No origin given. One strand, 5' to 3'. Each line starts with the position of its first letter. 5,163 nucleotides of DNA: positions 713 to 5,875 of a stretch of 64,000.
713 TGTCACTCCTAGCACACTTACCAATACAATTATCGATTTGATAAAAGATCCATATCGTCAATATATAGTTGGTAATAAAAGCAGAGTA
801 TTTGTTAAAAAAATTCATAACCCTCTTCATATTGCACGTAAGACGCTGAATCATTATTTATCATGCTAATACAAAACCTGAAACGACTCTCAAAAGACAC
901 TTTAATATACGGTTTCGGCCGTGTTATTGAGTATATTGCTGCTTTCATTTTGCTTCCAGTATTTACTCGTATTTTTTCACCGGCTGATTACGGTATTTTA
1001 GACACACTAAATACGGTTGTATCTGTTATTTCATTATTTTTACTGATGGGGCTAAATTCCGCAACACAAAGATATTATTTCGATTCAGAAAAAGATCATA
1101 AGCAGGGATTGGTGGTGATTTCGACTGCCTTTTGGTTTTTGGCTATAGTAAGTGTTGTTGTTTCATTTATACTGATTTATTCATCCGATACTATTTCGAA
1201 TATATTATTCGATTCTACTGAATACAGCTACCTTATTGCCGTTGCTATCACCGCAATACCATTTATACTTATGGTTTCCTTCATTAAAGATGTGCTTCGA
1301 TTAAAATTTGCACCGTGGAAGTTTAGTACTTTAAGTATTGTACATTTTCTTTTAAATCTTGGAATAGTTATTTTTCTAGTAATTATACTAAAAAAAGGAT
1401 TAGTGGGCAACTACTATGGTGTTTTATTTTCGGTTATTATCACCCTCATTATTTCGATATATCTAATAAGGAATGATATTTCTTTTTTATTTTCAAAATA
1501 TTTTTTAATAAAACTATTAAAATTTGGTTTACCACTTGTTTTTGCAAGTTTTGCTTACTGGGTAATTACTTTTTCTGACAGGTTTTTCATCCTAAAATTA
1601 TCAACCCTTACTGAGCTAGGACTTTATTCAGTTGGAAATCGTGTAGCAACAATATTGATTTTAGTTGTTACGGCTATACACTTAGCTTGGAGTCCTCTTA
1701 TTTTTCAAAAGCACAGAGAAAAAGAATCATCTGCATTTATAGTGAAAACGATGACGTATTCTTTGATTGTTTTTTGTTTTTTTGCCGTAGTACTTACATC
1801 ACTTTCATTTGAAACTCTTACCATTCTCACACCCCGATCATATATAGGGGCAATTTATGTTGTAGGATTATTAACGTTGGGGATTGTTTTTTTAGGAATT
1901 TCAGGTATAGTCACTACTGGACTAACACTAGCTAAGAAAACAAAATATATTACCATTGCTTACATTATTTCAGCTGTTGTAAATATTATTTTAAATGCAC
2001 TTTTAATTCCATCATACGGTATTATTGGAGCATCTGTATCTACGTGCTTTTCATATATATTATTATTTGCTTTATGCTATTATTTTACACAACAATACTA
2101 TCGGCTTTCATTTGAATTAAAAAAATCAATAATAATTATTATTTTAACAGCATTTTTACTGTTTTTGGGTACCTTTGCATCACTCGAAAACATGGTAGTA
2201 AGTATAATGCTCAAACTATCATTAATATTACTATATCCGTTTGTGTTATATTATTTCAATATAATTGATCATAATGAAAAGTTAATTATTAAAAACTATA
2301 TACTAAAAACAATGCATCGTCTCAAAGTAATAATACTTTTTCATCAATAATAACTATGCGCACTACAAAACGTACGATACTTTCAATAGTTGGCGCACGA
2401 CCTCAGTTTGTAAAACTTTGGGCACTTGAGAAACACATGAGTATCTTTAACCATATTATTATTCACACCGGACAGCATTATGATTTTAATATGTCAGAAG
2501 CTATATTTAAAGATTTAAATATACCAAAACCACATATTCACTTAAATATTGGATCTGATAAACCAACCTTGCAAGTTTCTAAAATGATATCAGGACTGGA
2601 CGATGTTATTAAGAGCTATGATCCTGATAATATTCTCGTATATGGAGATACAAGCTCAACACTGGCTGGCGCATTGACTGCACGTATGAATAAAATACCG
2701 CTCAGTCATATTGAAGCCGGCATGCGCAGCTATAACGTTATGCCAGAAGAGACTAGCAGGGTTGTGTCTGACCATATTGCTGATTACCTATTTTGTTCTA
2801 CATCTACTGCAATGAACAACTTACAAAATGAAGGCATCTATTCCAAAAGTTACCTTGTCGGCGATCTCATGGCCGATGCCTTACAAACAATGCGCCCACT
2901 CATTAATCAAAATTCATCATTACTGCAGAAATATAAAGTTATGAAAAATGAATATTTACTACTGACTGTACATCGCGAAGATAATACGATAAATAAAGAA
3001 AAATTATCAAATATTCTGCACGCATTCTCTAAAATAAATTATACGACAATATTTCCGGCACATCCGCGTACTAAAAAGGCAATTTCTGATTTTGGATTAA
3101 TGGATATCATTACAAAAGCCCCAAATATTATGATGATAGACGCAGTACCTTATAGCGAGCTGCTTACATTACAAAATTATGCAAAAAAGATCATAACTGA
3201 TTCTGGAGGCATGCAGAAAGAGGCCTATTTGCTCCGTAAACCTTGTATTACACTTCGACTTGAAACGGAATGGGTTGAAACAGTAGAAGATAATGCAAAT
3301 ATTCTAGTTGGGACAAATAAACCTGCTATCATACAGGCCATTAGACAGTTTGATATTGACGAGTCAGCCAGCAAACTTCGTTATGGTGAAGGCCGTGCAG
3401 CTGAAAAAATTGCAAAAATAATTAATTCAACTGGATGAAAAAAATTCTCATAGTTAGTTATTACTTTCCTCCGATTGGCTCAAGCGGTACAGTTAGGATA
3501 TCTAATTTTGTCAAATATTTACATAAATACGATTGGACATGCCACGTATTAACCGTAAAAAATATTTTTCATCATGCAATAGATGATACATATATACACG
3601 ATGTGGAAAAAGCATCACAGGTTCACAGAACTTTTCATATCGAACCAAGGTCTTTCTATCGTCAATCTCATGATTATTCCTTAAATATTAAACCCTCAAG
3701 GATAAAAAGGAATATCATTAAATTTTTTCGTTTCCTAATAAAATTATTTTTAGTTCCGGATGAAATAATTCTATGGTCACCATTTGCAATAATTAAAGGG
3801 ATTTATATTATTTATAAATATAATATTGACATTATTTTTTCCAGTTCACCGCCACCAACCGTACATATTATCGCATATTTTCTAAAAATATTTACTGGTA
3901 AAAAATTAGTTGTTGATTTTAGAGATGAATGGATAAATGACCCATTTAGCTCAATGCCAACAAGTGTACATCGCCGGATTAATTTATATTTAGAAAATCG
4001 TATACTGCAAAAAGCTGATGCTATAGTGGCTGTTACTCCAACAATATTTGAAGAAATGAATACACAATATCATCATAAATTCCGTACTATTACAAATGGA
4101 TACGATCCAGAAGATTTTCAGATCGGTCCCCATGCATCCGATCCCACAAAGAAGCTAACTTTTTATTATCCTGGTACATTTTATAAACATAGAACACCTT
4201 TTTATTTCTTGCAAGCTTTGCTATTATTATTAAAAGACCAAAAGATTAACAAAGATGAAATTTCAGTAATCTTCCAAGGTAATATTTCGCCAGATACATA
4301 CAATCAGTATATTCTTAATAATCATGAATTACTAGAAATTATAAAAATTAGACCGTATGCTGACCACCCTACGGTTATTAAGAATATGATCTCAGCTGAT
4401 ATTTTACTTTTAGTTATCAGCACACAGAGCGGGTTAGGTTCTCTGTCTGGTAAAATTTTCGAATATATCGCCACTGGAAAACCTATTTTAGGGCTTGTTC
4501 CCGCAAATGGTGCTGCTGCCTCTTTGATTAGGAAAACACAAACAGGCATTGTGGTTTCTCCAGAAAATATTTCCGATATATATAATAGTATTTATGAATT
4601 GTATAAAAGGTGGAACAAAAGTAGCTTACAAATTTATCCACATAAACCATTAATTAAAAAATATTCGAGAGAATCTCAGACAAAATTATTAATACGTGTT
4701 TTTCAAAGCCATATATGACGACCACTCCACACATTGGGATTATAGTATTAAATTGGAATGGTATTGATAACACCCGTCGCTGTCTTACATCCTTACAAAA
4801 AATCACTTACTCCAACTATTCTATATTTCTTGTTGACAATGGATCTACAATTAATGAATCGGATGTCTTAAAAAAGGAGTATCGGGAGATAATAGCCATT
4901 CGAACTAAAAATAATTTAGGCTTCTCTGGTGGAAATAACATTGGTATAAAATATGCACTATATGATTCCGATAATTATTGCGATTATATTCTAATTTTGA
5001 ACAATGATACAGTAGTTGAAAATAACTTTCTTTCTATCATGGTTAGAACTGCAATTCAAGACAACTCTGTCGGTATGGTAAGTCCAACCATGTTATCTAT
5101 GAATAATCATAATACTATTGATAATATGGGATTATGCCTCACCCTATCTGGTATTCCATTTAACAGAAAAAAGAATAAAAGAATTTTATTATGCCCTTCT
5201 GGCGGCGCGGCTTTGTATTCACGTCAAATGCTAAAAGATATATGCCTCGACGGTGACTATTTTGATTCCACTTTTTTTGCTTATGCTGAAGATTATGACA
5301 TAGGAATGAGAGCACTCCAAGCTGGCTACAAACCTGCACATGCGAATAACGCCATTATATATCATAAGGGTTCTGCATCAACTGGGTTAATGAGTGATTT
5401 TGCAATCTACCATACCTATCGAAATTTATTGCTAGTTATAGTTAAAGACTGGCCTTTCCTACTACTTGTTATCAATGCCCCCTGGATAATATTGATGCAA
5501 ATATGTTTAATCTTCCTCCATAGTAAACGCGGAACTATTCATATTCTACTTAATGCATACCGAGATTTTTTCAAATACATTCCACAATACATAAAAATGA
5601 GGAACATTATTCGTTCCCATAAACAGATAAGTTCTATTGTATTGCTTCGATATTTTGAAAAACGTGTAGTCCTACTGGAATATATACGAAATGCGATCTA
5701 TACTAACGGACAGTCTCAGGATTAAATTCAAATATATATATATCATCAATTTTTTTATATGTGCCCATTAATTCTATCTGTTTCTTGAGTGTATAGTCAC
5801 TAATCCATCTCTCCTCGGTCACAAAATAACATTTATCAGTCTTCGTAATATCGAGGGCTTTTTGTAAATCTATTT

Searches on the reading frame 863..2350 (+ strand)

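Call 70: search_protein_families(library=pfam, proteins=[window:863-2350:+], max_evalue=0.00001)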
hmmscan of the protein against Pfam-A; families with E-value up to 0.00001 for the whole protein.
window:863-2350:+ (495 aa): 3 families
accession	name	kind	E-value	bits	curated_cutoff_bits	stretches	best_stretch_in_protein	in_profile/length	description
PF01943.22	Polysacc_synt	-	2.9e-22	79.8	28.2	1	11-282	3-272/274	Polysaccharide biosynthesis protein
PF13440.11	Polysacc_synt_3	-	2.4e-18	66.9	23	1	33-271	1-230/293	Polysaccharide biosynthesis protein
PF01554.23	MatE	-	1.8e-07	31.4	24.9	1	224-379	1-160/161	MatE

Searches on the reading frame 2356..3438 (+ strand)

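Call 70: search_protein_families(library=pfam, proteins=[window:2356-3438:+], max_evalue=0.00001)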
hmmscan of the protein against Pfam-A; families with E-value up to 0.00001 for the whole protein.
window:2356-3438:+ (360 aa): 1 family
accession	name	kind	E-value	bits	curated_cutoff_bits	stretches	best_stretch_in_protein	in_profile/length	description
PF02350.25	Epimerase_2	-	3.2e-94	316.1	30.6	1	29-356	7-346/347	UDP-N-acetylglucosamine 2-epimerase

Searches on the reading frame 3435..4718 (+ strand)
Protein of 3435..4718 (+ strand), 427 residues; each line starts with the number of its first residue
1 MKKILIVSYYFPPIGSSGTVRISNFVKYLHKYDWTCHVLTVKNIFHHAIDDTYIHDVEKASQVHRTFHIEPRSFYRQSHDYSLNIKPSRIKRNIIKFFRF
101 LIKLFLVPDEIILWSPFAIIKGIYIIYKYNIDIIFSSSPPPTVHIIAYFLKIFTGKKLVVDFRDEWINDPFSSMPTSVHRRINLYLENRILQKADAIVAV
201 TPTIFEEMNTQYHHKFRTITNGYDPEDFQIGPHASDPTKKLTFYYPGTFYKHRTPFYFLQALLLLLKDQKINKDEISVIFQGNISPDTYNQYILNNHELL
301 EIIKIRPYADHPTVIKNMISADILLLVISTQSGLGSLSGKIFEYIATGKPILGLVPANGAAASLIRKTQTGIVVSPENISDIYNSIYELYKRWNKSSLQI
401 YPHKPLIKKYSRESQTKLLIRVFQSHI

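Call 70: search_protein_families(library=pfam, proteins=[window:3435-4718:+], max_evalue=0.00001)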
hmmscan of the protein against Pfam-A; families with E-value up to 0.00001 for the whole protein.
window:3435-4718:+ (427 aa): 3 families
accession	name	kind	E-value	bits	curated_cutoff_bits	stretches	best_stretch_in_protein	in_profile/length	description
PF13439.12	Glyco_transf_4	-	1.6e-09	38.5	28.5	1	104-226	46-169/170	Glycosyltransferase Family 4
PF00534.26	Glycos_transf_1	-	3.2e-06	27.2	26.4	1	237-394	12-160/172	Glycosyl transferases group 1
PF13692.12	Glyco_trans_1_4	-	6e-06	27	27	1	243-391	4-141/142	Glycosyl transferases group 1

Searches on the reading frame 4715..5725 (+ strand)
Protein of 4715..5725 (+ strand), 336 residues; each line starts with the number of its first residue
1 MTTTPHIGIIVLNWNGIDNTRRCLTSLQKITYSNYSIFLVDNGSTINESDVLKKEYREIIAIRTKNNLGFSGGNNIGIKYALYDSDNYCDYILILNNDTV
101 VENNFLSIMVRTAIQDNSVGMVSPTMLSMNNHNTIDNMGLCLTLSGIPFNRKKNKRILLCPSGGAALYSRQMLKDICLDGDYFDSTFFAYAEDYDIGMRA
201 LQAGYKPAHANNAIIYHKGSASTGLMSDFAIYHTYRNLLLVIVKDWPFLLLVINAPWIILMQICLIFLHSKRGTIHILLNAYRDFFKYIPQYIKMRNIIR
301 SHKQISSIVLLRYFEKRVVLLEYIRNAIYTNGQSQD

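Call 70: search_protein_families(library=pfam, proteins=[window:4715-5725:+], max_evalue=0.00001)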
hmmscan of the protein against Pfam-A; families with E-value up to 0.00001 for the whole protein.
window:4715-5725:+ (336 aa): 3 families
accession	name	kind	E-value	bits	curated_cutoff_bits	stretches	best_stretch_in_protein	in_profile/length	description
PF00535.33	Glycos_transf_2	-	4.8e-19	69.4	23.3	1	9-176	2-167/168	Glycosyl transferase family 2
PF13641.12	Glyco_tranf_2_3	-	5e-15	56.6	27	1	5-218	1-212/230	Glycosyltransferase like family 2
PF13632.12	Glyco_trans_2_3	-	7e-12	46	27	1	91-223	1-128/198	Glycosyl transferase family group 2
